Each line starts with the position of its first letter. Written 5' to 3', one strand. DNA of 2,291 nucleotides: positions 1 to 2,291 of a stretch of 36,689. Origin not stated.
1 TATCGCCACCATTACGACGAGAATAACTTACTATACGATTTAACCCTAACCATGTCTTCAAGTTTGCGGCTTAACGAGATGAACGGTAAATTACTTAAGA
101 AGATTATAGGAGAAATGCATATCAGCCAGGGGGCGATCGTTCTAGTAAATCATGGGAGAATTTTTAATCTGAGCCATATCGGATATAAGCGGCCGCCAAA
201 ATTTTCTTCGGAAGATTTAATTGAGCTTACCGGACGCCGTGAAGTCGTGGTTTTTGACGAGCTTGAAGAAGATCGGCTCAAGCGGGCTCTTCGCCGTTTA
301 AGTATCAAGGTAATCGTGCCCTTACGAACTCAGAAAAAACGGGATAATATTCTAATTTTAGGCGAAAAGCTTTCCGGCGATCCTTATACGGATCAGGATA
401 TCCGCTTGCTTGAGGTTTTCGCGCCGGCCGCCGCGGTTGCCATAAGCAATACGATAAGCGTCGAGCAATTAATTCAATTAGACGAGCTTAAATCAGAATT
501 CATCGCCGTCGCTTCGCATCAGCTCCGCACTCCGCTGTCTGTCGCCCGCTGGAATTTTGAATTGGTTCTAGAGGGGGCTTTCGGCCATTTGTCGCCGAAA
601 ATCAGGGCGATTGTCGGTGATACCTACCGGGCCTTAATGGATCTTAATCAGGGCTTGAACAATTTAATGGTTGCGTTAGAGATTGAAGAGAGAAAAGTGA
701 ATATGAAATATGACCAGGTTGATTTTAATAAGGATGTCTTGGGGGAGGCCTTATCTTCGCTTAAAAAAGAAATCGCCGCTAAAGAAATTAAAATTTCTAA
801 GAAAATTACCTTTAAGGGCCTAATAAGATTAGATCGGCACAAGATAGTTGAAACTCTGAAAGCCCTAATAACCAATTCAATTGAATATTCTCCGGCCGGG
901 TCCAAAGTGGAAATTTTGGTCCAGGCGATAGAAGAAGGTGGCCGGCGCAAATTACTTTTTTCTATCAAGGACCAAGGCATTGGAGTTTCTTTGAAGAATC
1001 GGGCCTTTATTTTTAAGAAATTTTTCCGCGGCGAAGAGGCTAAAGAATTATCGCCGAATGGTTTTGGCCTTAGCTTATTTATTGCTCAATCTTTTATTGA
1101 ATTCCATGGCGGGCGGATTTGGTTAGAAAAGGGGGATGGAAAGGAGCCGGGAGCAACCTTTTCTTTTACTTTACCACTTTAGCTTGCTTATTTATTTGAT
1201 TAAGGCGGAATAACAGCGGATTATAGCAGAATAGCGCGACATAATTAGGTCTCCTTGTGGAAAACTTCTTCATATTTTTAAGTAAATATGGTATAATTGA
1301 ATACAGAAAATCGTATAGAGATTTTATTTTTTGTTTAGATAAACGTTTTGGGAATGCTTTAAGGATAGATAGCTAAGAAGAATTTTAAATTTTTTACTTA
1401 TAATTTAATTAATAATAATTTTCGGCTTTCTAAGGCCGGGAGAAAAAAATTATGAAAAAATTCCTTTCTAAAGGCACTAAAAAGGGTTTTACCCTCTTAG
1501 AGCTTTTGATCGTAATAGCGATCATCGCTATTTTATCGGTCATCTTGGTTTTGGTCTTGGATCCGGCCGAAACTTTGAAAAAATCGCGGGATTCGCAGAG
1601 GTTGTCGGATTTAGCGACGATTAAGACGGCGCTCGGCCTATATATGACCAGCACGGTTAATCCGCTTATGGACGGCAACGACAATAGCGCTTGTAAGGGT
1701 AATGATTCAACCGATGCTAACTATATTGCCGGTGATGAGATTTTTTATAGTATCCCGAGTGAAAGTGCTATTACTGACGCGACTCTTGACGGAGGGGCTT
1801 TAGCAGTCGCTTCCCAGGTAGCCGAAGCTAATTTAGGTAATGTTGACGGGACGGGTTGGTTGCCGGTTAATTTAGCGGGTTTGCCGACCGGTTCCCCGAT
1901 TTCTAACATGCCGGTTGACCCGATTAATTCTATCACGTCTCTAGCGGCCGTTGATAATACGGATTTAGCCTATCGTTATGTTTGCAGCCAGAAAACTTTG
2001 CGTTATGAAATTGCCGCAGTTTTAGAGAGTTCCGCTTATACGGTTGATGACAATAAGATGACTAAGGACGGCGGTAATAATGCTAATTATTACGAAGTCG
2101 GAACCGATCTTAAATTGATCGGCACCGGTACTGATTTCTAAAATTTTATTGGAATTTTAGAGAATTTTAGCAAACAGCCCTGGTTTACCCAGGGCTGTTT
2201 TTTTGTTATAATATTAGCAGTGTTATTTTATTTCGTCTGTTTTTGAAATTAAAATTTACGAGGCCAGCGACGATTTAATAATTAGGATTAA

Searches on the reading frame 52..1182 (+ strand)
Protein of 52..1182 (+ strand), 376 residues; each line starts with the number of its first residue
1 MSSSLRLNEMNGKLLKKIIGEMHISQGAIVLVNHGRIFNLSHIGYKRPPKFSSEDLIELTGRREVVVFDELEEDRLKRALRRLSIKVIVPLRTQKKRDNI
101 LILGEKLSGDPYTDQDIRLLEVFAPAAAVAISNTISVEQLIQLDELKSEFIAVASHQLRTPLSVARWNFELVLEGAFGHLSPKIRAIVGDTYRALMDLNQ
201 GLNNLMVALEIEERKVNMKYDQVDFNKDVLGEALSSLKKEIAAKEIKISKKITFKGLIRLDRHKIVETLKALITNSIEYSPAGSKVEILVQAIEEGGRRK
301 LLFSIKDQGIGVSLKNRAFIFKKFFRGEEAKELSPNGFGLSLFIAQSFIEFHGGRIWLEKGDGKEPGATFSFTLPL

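Call 68: search_protein_families(library=pfam, proteins=[window:52-1182:+], max_evalue=0.001)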
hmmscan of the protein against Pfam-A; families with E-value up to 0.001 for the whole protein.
window:52-1182:+ (376 aa): 2 families
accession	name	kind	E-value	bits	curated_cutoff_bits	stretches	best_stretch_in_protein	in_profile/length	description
PF02518.31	HATPase_c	-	4.1e-18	66.3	26.4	1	261-376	2-109/111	Histidine kinase-, DNA gyrase B-, and HSP90-like ATPase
PF00512.31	HisKA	-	2.4e-07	31.2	26.9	1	147-206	2-58/66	His Kinase A (phospho-acceptor) domain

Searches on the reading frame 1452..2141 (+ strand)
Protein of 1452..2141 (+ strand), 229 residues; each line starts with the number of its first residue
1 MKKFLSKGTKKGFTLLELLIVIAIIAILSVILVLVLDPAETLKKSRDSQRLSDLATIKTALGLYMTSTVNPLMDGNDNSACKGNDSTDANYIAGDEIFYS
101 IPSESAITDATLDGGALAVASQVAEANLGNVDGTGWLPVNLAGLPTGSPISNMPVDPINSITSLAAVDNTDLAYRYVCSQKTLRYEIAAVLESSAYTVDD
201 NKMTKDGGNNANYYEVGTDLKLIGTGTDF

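Call 5: search_protein_families(library=pfam, proteins=[window:1452-2141:+], max_evalue=0.1)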
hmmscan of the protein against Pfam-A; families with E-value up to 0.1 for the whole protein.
window:1452-2141:+ (229 aa): 2 families
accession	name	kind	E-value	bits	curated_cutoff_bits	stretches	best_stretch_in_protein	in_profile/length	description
PF07963.17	N_methyl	-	5e-08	32.6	21.2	1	10-32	4-26/27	Prokaryotic N-terminal methylation motif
PF25184.1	YxzE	-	0.08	14.4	40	0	19-85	4-55/65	YxzE-like putative bacteriocin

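Call 6: search_protein_families(library=ncbifam, proteins=[window:1452-2141:+], max_evalue=0.1)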
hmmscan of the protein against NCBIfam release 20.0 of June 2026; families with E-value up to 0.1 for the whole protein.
window:1452-2141:+ (229 aa): 16 families
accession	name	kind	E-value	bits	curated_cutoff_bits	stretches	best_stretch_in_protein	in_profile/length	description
TIGR02532.1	IV_pilin_GFxxxE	domain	1.9e-08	33.8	16.3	1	10-32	1-23/24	prepilin-type N-terminal cleavage/methylation domain-containing protein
TIGR01708.2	typeII_sec_gspH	equivalog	2.4e-06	27.6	80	1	11-52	2-44/169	type II secretion system minor pseudopilin GspH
NF007862.0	PRK10574.1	equivalog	3.9e-06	27.1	138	1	9-61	3-53/145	prepilin peptidase-dependent pilin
TIGR01711.1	gspJ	equivalog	3.1e-05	23.9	64.85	1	11-68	1-60/192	type II secretion system minor pseudopilin GspJ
NF040999.1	pilin_ComGC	equivalog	3.2e-05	24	75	1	10-33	1-24/84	competence type IV pilus major pilin ComGC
TIGR01710.1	typeII_sec_gspG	equivalog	6.2e-05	23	88.85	1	11-65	1-53/134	type II secretion system major pseudopilin GspG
NF040982.1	ComGD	equivalog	0.00023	21.6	70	1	10-44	1-36/139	competence type IV pilus minor pilin ComGD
NF041013.1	T4P_ComGE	equivalog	0.00035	20.6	49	1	10-38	3-31/83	competence type IV pilus minor pilin ComGE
NF041775.1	typeIV_PilA_Myxo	equivalog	0.00049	20.1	400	1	10-33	10-33/214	type IV pilin protein PilA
NF007800.0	PRK10506.1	equivalog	0.00091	19.1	158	1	8-31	6-29/163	prepilin peptidase-dependent protein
TIGR02596.1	TIGR02596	subfamily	0.0021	18.2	70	1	13-36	1-24/196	Verru_Chthon cassette protein D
NF041002.1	pilin_ComGF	equivalog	0.0025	18.1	80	1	10-46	1-37/139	competence type IV pilus minor pilin ComGF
TIGR02599.1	TIGR02599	subfamily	0.0052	16.1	256.5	1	12-40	1-29/361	Verru_Chthon cassette protein C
NF006844.0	PRK09357.2-5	equivalog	0.0085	15.1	701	1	32-75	118-160/422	dihydroorotase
TIGR01707.1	gspI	equivalog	0.018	15.5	44.35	1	12-31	1-20/101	type II secretion system minor pseudopilin GspI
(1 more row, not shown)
